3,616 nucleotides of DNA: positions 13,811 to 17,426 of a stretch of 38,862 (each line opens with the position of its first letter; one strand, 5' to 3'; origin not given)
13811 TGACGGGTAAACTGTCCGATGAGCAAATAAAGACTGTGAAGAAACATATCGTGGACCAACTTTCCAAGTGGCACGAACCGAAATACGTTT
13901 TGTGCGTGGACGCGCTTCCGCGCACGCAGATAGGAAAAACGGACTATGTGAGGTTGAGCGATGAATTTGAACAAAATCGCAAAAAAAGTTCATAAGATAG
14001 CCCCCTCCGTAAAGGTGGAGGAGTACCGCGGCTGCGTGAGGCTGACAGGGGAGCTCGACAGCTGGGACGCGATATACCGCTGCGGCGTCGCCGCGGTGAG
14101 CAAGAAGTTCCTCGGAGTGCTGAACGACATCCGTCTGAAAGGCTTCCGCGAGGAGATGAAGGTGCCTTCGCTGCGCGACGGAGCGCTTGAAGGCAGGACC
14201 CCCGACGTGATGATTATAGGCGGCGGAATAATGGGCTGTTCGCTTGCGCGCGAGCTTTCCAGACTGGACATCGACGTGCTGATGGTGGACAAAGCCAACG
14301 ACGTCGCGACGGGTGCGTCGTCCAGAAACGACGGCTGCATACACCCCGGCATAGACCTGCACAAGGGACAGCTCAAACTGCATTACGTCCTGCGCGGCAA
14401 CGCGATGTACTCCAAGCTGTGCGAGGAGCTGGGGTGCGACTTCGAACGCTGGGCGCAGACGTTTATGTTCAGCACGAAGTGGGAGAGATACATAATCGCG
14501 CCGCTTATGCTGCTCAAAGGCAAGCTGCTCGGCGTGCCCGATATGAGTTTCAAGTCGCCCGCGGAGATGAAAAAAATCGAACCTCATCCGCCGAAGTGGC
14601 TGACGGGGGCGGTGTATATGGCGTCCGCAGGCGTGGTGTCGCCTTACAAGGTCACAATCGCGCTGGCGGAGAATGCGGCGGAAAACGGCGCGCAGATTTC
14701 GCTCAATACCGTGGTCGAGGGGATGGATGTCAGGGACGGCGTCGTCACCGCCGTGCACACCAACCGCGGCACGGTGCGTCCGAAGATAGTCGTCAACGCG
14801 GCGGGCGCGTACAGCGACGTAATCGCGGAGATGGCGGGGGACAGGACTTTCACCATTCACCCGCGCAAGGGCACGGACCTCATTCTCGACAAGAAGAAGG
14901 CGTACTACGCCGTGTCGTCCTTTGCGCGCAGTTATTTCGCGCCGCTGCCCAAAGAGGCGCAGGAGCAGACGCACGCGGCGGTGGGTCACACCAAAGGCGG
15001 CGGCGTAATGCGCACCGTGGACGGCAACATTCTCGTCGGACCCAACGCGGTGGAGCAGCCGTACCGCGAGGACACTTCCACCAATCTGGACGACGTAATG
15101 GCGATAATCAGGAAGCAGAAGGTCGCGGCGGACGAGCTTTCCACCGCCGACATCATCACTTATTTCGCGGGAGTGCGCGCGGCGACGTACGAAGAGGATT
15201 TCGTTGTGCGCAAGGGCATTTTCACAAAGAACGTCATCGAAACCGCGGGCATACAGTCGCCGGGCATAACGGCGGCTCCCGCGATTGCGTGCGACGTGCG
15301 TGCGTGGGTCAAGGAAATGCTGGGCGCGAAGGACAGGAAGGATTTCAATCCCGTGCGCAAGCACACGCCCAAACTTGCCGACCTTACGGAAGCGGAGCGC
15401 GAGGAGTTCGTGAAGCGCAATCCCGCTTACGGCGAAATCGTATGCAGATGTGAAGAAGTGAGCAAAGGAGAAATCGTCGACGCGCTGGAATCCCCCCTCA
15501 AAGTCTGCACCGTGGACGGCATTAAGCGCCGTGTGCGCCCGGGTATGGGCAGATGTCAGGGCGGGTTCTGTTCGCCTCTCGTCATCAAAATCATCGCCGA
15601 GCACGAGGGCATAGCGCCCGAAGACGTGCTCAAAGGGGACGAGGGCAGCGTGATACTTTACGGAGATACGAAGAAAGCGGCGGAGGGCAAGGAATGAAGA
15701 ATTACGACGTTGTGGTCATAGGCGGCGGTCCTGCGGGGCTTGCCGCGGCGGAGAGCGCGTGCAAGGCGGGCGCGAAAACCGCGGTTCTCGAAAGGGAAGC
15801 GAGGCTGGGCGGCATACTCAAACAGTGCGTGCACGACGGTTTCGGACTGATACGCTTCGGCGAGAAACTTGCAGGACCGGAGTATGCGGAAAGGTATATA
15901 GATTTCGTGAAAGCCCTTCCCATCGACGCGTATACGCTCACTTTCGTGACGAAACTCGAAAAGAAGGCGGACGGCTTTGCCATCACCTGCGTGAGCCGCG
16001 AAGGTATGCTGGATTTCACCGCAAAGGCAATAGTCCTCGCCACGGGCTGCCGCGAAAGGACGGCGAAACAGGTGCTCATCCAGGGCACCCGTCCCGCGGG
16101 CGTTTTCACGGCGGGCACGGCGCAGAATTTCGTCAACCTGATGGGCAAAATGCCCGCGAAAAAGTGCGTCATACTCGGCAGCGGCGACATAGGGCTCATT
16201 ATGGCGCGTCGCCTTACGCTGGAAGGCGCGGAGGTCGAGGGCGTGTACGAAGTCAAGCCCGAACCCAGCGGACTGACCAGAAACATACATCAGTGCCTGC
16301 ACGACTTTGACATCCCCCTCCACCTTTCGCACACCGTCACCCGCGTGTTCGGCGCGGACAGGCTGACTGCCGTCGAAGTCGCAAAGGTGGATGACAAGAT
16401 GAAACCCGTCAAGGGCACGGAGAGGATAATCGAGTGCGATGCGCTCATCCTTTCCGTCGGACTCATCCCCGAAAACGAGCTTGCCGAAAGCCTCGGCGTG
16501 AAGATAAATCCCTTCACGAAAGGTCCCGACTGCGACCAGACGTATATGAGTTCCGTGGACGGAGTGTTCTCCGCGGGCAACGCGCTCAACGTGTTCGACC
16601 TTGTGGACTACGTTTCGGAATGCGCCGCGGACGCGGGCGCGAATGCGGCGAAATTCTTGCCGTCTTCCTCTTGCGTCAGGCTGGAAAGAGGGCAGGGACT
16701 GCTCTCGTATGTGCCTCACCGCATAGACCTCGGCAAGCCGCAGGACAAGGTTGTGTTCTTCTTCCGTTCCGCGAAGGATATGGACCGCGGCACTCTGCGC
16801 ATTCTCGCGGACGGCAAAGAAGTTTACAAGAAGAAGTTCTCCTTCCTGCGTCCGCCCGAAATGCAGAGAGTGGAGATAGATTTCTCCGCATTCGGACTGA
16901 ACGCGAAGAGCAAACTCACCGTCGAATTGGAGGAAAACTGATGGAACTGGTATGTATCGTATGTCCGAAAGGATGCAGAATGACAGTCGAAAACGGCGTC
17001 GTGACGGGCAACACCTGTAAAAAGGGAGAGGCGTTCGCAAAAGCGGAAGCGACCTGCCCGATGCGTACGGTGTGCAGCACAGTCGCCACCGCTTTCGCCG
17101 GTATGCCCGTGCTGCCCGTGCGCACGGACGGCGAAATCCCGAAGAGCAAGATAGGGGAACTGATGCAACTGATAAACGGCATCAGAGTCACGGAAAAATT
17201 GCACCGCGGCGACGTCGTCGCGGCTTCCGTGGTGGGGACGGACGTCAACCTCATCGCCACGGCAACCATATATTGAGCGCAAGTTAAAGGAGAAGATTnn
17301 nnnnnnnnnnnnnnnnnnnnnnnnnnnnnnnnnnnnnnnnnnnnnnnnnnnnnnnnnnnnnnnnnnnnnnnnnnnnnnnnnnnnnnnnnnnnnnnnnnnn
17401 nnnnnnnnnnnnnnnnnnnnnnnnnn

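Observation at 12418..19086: Translationally coupled operon linking fatty-acid activation, a G3P-dehydrogenase-like complex and an AGPS-like flavoenzyme: a candidate ether-lipid module in an anaerobic Firmicute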

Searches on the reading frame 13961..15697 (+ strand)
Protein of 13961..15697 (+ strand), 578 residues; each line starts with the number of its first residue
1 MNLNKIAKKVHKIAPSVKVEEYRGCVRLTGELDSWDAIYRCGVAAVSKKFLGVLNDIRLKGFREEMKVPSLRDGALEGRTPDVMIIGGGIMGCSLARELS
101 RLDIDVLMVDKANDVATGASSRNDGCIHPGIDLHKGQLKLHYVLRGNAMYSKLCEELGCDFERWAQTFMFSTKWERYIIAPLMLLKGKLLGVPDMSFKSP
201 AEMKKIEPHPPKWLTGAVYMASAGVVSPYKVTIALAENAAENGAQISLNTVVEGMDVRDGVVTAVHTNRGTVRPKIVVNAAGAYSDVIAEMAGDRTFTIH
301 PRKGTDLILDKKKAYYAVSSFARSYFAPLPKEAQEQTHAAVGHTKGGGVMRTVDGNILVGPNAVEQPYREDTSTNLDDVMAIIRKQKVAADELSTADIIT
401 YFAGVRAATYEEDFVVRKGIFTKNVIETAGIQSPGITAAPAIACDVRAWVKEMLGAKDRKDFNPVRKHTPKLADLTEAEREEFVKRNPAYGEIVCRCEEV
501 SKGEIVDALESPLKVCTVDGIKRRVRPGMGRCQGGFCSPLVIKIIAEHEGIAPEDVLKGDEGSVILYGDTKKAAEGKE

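Call 7: search_protein_families(library=pfam, proteins=[window:13961-15697:+], max_evalue=0.01)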
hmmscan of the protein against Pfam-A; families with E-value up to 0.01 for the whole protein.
window:13961-15697:+ (578 aa): 10 families
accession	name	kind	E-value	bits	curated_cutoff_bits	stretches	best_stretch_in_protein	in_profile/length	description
PF01266.30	DAO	-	9.3e-57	193.6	27.9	1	82-443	1-347/353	FAD dependent oxidoreductase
PF04324.20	Fer2_BFD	-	1.9e-10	41.3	26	1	493-547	1-50/50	BFD-like [2Fe-2S] binding domain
PF01494.25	FAD_binding_3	-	1.7e-07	31.2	22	1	82-115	3-36/349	FAD binding domain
PF13450.12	NAD_binding_8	-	8.4e-07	29.6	21.9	1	85-129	1-41/68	NAD(P)-binding Rossmann-like domain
PF07992.20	Pyr_redox_2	-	4.1e-05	23.6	26.1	1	82-114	2-34/291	Pyridine nucleotide-disulphide oxidoreductase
PF00070.33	Pyr_redox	-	9.7e-05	23.2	22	0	83-115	2-34/82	Pyridine nucleotide-disulphide oxidoreductase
PF05834.18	Lycopene_cycl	-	0.00017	21.3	23.4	1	82-116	1-37/380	Lycopene cyclase protein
PF02254.24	TrkA_N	-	0.0019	19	23.8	1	83-121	1-39/116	TrkA-N domain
PF13738.12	Pyr_redox_3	-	0.0032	17.2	30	0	85-115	2-33/305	Pyridine nucleotide-disulphide oxidoreductase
PF03486.20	HI0933_like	-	0.0053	16.7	50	0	82-116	2-36/244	HI0933-like protein Rossmann domain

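Call 8: search_protein_families(library=ncbifam, proteins=[window:13961-15697:+], max_evalue=0.001)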
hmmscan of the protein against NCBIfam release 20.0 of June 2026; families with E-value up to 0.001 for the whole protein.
window:13961-15697:+ (578 aa): 32 families (the best 25 are shown)
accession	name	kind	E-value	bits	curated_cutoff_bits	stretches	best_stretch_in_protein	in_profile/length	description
NF033460.1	glycerol3P_ox_II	equivalog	1.5e-56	192.1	460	1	82-449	3-359/361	type 2 glycerol-3-phosphate oxidase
NF008726.1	PRK11728.1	equivalog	1e-34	120.1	299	1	82-382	2-290/389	L-2-hydroxyglutarate oxidase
TIGR03377.1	glycerol3P_GlpA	equivalog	2.6e-34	118.7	552.8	3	473-554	402-482/530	anaerobic glycerol-3-phosphate dehydrogenase subunit GlpA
NF008313.0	PRK11101.1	equivalog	3.2e-27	95.3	425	3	199-312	122-239/548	anaerobic glycerol-3-phosphate dehydrogenase subunit A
TIGR02352.1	thiamin_ThiO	equivalog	1.1e-16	60.9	250.8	1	83-290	1-212/351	glycine oxidase ThiO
NF002480.1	PRK01747.1-1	equivalog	1.6e-13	50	540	1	69-304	237-468/645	bifunctional tRNA (5-methylaminomethyl-2-thiouridine)(34)-methyltransferase MnmC2/FAD-dependent 5-carboxymethylaminomethyl-2-thiouridine(34)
NF001933.0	PRK00711.1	subfamily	1.8e-13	50.3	383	1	212-308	184-279/429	D-amino acid dehydrogenase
TIGR03197.1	MnmC_Cterm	equivalog_domain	6.9e-13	48.4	174.2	1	82-291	1-209/400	FAD-dependent 5-carboxymethylaminomethyl-2-thiouridine(34) oxidoreductase MnmC1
NF009906.0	PRK13369.1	equivalog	2.3e-12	46.2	352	2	80-131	6-56/502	glycerol-3-phosphate dehydrogenase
TIGR02032.1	GG-red-SF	subfamily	7.5e-12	45.5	158.8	2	234-292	96-156/297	geranylgeranyl reductase family protein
NF050086.1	pipecolate_AmaA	exception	1.4e-11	43.7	600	2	79-134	24-78/425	L-pipecolate oxidase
NF008899.0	PRK12266.1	equivalog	9.6e-11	40.8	360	1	80-131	6-56/508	glycerol-3-phosphate dehydrogenase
TIGR03364.1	HpnW_proposed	hypoth_equivalog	1.7e-10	40.5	285.1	1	82-283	2-195/365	TIGR03364 family FAD-dependent oxidoreductase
NF033461.1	glycerol3P_ox_1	equivalog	2.3e-10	39.4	840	1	76-133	14-70/607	type 1 glycerol-3-phosphate oxidase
NF002481.1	PRK01747.1-2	equivalog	6.2e-10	38.5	600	1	80-288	238-423/611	bifunctional tRNA (5-methylaminomethyl-2-thiouridine)(34)-methyltransferase MnmC2/FAD-dependent 5-carboxymethylaminomethyl-2-thiouridine(34)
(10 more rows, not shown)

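Call 43: search_solved_structures(query=window:13961-15697:+, max_evalue=0.00001, show_alignments=1)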
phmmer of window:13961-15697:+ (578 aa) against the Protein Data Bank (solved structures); distinct sequences matched with E-value up to 0.00001: 14.
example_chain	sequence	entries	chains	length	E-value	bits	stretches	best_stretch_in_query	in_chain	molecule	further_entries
4x9m_A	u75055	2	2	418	6.6e-30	107.4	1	75-445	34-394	L-alpha-glycerophosphate oxidase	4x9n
1y56_B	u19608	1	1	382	4.3e-17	65.1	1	81-308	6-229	sarcosine oxidase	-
3dme_A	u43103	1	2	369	1.4e-15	60.1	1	82-291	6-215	conserved exported protein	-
8w75_D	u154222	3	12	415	2.3e-14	56.2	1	82-365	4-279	FI05204p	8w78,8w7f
7cyx_A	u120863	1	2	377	1.2e-09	40.6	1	82-326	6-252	Glycine oxidase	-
4p9s_A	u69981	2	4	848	1.6e-09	40.2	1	82-293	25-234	Dimethylglycine dehydrogenase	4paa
5l46_A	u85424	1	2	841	2.2e-09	39.7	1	78-293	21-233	Dimethylglycine dehydrogenase, mitochondrial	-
4pab_A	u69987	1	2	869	5.4e-09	38.4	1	81-293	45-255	Dimethylglycine dehydrogenase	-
4ysh_A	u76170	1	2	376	1.6e-08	36.9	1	82-334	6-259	Glycine oxidase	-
3ada_B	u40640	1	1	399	3.1e-06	29.3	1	80-301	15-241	SARCOSINE OXIDASE BETA SUBUNIT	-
1vrq_B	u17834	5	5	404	3.1e-06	29.3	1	80-301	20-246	Sarcosine oxidase beta subunit | Subunit beta of sarcosine oxidase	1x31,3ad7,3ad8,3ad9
5i39_A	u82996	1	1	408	4.5e-06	28.8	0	73-289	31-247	L-amino acid deaminase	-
5hxw_A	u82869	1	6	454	7.6e-06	28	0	73-289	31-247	L-amino acid deaminase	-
2gag_B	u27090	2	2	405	8.8e-06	27.8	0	214-301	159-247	heterotetrameric sarcosine oxidase beta-subunit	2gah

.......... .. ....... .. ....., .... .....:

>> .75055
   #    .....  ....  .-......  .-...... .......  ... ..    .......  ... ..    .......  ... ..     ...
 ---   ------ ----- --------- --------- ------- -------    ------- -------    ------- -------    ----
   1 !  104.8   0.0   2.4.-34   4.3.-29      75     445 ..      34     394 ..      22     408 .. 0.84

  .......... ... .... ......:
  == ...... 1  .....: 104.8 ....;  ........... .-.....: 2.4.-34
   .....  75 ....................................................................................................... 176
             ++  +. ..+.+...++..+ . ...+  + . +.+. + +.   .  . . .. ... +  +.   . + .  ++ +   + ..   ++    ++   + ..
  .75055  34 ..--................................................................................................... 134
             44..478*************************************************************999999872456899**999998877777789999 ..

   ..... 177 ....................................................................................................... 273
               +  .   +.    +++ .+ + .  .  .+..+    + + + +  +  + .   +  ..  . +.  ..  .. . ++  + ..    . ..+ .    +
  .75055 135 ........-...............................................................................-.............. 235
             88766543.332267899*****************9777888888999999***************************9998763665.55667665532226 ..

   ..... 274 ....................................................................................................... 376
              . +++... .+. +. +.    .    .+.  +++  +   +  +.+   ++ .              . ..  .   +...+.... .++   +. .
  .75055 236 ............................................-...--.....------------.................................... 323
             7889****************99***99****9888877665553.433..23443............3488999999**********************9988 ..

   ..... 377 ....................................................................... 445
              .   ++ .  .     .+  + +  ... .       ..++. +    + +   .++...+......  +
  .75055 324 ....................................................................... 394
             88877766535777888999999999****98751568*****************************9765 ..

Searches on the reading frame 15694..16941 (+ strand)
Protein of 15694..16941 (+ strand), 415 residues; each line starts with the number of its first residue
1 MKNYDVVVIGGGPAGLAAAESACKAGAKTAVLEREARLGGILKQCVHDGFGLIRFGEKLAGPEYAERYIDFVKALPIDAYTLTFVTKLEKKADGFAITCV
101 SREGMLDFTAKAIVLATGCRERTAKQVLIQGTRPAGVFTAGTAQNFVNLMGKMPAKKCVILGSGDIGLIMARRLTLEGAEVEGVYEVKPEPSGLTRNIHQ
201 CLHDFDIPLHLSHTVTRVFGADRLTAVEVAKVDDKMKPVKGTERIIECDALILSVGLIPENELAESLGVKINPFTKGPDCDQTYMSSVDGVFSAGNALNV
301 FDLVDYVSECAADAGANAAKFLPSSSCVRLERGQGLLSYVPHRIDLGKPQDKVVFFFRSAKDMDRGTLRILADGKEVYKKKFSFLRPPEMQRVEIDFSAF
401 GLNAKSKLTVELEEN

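Call 7: search_protein_families(library=pfam, proteins=[window:15694-16941:+], max_evalue=0.01)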
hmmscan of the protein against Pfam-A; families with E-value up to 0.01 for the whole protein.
window:15694-16941:+ (415 aa): 14 families
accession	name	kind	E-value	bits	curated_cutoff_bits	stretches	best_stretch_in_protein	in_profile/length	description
PF07992.20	Pyr_redox_2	-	3.3e-29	102.7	26.1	1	4-303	1-283/291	Pyridine nucleotide-disulphide oxidoreductase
PF13450.12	NAD_binding_8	-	2.1e-12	47.6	21.9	1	8-51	1-44/68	NAD(P)-binding Rossmann-like domain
PF13738.12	Pyr_redox_3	-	3.7e-12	46.5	30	2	57-295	76-305/305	Pyridine nucleotide-disulphide oxidoreductase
PF12831.13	FAD_oxidored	-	3e-09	37.1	27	1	5-42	1-38/416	FAD dependent oxidoreductase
PF00890.30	FAD_binding_2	-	7.2e-09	35.8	20.4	1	5-40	1-36/414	FAD binding domain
PF00070.33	Pyr_redox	-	1.3e-08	35.6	22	1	6-39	2-35/82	Pyridine nucleotide-disulphide oxidoreductase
PF03486.20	HI0933_like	-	1.5e-08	34.9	50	1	5-40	2-37/244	HI0933-like protein Rossmann domain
PF01266.30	DAO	-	4.5e-07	30.1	27.9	1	5-56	1-49/353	FAD dependent oxidoreductase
PF01946.23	Thi4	-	5.6e-06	26.2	26.2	1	3-40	17-55/235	Thi4 family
PF13241.12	NAD_binding_7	-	1.5e-05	26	22.1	0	2-35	6-39/104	Putative NAD(P)-binding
PF01494.25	FAD_binding_3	-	3e-05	23.8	22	1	4-36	2-34/349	FAD binding domain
PF01134.28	GIDA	-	3.4e-05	23.5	22.1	1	5-33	1-29/391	Glucose inhibited division protein A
PF01262.27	AlaDh_PNT_C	-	9.3e-05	22.4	23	1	5-37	30-62/214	Alanine dehydrogenase/PNT, C-terminal domain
PF05834.18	Lycopene_cycl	-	0.0023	17.5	23.4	0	5-31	1-27/380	Lycopene cyclase protein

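Call 8: search_protein_families(library=ncbifam, proteins=[window:15694-16941:+], max_evalue=0.001)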
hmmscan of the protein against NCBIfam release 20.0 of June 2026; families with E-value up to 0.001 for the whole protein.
window:15694-16941:+ (415 aa): 104 families (the best 25 are shown)
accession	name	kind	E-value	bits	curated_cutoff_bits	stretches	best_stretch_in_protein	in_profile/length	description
TIGR01372.1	soxA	subfamily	8.4e-28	96.7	1164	1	4-320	169-480/996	sarcosine oxidase subunit alpha family protein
TIGR01292.1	TRX_reduct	equivalog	3.4e-21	75.3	343.45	1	4-300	1-277/300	thioredoxin-disulfide reductase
TIGR01317.1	GOGAT_sm_gam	subfamily_domain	5e-17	61.9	447.7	2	5-137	145-254/485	glutamate synthase small subunit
TIGR01350.1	lipoamide_DH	equivalog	1.1e-15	57.3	408.8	2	3-41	1-38/461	dihydrolipoyl dehydrogenase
NF009410.0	PRK12771.1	subfamily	5.9e-15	54.8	516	2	111-322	225-445/566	NAD(P)-binding protein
TIGR03140.1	AhpF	equivalog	1.4e-14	53.5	502.9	1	2-300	211-489/515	alkyl hydroperoxide reductase subunit F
TIGR04018.1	Bthiol_YpdA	hypoth_equivalog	1.9e-13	50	339.9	2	73-298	83-289/316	YpdA family putative bacillithiol disulfide reductase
TIGR01316.1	gltA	equivalog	2.1e-13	49.9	471.75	2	155-304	272-431/449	NADPH-dependent glutamate synthase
TIGR01421.1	gluta_reduc_1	equivalog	2.4e-13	50.1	556.15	2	2-41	1-39/450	glutathione-disulfide reductase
NF004776.0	PRK06116.1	equivalog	2.8e-13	49.7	480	2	1-46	2-43/450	glutathione-disulfide reductase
NF042949.2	3PPDioc_HcaD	equivalog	3.5e-13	49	450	1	111-297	100-275/386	3-phenylpropionate/cinnamic acid dioxygenase ferredoxin--NAD(+) reductase subunit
NF003585.0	PRK05249.1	equivalog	1.4e-12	47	465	1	2-49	5-49/464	Si-specific NAD(P)(+) transhydrogenase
NF009409.0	PRK12770.1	subfamily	1.8e-12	47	343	1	229-299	248-327/360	putative glutamate synthase subunit beta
NF005560.0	PRK07233.1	equivalog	4.9e-12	45.4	252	1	5-52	2-49/435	hypothetical protein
NF004991.0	PRK06370.1-3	subfamily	1e-11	44.1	620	1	2-40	34-71/509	FAD-containing oxidoreductase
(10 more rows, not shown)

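Call 45: search_solved_structures(query=window:15694-16941:+, max_evalue=0.00001)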
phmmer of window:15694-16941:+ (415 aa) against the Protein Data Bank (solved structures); distinct sequences matched with E-value up to 0.00001: 53.
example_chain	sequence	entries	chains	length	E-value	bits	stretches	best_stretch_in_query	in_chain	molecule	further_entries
2gag_A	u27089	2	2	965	9.3e-15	57.4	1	4-261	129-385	heterotetrameric sarcosine oxidase alpha-subunit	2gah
1vrq_A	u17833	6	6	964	2.2e-13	52.9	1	4-273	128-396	Sarcosine oxidase alpha subunit | Subunit alpha of sarcosine oxidase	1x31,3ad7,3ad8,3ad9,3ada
6pfz_D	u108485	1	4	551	2.5e-13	52.7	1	5-301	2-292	NADH oxidase (NoxA-3)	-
3cty_A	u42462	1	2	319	3.4e-13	52.3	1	2-299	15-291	Thioredoxin reductase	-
7jyp_A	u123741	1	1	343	6.1e-12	48.2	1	4-307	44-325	Thioredoxin reductase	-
6ruz_A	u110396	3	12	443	2.4e-10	42.9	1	113-301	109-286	NADH oxidase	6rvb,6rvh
2hqm_A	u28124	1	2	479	3.5e-09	39.1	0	2-94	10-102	Glutathione reductase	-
8c3m_A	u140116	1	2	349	8.3e-09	37.8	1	4-316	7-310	Ferredoxin--NADP reductase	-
6gar_A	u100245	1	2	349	8.4e-09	37.8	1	4-316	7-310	Ferredoxin--NADP reductase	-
2q7v_A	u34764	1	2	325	1.8e-08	36.7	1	3-185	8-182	Thioredoxin reductase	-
5mh4_A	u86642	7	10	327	2e-08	36.6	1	2-124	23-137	Thioredoxin reductase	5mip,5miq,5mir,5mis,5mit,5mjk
7a76_A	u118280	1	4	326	3.4e-08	35.8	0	3-121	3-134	THIOREDOXIN REDUCTASE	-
4gcm_A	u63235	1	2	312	3.8e-08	35.7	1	3-298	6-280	Thioredoxin reductase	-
9n4y_a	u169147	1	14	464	1.2e-07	34.1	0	3-47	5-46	Soluble pyridine nucleotide transhydrogenase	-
4ylf_B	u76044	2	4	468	1.8e-07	33.5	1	3-323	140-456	Dihydropyrimidine dehydrogenase subunit A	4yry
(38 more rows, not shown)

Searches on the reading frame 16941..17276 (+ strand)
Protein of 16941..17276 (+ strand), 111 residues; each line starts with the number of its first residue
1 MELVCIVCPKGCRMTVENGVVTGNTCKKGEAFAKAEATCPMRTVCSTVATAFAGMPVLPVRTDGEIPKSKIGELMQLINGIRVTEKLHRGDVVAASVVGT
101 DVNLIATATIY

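Call 7: search_protein_families(library=pfam, proteins=[window:16941-17276:+], max_evalue=0.01)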
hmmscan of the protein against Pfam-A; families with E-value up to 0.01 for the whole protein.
window:16941-17276:+ (111 aa): 1 family
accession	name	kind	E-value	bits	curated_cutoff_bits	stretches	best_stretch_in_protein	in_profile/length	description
PF07892.16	DUF1667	-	5.6e-26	90.8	27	1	27-107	1-81/82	Protein of unknown function (DUF1667)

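Call 8: search_protein_families(library=ncbifam, proteins=[window:16941-17276:+], max_evalue=0.001)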
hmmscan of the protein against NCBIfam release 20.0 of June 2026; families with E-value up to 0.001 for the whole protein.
window:16941-17276:+ (111 aa): 0 families

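Call 51: search_solved_structures(query=window:16941-17276:+, max_evalue=0.01)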
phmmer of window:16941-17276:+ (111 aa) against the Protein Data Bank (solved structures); distinct sequences matched with E-value up to 0.01: 0.
